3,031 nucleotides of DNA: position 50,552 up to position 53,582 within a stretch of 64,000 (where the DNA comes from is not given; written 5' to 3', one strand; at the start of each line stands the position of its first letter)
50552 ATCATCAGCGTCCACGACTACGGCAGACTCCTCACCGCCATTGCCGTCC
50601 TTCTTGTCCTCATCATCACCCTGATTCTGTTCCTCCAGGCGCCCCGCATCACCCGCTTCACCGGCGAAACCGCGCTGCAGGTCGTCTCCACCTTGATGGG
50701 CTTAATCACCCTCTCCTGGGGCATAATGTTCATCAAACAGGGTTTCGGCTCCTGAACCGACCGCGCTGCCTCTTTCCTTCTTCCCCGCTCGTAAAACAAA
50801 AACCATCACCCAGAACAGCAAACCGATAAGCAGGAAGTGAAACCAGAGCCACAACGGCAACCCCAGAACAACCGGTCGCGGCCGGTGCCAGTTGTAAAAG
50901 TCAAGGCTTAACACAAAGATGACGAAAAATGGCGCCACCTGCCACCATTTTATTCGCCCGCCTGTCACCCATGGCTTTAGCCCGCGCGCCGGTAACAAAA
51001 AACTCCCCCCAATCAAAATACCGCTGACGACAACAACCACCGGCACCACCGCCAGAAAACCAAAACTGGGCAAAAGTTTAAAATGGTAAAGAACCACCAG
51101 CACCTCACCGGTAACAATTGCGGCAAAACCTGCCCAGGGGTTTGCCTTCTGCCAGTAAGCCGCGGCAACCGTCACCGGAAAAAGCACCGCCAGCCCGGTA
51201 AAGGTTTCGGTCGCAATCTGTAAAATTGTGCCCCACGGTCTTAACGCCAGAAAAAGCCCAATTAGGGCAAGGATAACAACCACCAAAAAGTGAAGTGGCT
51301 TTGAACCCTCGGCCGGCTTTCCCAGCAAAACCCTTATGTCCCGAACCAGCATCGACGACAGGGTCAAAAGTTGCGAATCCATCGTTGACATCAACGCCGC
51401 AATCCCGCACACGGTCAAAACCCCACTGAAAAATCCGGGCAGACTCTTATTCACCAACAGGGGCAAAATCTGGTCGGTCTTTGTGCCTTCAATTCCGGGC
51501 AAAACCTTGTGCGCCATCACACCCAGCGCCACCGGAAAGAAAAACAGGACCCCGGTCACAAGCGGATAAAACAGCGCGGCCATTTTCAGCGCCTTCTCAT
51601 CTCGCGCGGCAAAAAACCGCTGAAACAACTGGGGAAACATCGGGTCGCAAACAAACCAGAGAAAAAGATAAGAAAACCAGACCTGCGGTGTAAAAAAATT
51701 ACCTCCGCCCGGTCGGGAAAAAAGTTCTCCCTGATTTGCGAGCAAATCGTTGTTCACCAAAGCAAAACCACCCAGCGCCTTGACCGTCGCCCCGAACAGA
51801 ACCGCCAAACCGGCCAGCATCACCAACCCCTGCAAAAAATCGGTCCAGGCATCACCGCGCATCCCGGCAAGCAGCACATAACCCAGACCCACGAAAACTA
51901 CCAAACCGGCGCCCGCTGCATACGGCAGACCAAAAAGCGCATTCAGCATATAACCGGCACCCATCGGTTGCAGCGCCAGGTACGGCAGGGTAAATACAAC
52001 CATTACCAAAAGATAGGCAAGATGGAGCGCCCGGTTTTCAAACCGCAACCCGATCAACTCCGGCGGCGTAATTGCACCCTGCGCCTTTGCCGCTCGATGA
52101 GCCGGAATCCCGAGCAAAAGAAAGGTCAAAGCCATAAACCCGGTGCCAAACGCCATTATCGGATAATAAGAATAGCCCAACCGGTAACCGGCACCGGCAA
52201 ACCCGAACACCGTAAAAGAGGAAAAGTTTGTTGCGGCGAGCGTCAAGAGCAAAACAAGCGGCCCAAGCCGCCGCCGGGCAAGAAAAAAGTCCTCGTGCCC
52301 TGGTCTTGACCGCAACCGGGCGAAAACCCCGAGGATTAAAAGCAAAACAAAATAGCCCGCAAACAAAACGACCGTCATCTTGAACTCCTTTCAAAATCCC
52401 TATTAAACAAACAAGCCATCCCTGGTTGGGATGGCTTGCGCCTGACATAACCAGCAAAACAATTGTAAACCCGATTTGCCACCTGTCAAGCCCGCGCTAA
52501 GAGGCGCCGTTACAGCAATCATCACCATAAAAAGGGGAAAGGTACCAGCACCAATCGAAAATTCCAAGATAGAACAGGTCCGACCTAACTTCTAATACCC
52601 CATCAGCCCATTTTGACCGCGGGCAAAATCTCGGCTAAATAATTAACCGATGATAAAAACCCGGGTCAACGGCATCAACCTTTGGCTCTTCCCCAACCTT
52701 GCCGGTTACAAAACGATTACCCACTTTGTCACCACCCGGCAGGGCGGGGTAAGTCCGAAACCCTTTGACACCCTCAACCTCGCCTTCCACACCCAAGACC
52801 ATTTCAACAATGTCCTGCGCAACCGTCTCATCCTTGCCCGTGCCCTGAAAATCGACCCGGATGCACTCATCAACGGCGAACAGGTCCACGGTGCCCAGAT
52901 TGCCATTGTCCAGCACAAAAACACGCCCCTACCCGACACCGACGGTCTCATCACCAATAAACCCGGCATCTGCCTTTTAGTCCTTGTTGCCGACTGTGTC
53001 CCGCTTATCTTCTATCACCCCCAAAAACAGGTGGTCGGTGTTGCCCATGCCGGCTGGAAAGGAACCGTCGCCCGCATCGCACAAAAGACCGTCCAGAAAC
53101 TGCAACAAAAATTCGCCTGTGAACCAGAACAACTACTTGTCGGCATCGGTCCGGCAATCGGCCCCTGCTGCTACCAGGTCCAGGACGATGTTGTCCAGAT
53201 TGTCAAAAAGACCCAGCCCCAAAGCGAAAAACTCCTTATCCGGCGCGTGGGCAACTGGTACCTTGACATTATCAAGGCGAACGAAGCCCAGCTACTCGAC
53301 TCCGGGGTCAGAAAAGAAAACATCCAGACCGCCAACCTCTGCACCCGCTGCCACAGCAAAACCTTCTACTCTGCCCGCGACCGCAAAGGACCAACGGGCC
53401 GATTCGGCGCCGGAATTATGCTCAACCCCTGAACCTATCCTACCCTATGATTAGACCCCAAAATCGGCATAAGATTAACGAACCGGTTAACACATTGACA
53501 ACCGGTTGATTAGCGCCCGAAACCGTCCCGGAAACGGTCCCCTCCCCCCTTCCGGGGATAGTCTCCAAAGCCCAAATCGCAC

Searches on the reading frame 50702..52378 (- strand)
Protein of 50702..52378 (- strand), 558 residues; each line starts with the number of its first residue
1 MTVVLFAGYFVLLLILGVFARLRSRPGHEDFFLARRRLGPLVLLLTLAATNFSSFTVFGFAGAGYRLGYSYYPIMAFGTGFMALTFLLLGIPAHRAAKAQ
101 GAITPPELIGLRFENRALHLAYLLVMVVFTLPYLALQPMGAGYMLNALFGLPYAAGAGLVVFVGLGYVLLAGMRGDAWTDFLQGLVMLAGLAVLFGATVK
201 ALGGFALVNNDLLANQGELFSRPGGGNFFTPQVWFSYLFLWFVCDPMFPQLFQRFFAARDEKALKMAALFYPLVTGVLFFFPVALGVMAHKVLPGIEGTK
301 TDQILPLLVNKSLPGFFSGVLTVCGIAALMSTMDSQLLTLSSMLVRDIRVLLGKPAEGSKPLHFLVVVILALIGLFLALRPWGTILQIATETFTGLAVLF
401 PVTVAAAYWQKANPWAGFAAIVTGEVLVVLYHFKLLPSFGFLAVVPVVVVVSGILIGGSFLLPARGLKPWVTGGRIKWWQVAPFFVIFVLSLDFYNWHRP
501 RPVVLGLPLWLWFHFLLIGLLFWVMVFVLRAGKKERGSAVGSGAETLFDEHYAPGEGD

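Call 25: search_protein_families(library=pfam, proteins=[window:50702-52378:-], max_evalue=0.001)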
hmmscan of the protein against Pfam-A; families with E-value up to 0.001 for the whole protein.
window:50702-52378:- (558 aa): 1 family
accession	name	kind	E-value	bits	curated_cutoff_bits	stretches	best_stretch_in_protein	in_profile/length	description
PF00474.23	SSF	-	1.2e-42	146.7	22.8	1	31-424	1-406/406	Sodium:solute symporter family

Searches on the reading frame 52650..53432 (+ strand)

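Call 75: search_protein_families(library=pfam, proteins=[window:52650-53432:+], max_evalue=0.0001)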
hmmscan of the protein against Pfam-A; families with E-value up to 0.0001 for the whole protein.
window:52650-53432:+ (260 aa): 1 family
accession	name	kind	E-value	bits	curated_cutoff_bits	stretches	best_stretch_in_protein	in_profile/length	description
PF02578.20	Cu-oxidase_4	-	3.1e-80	269.5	22.9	1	28-257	1-238/238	Multi-copper polyphenol oxidoreductase laccase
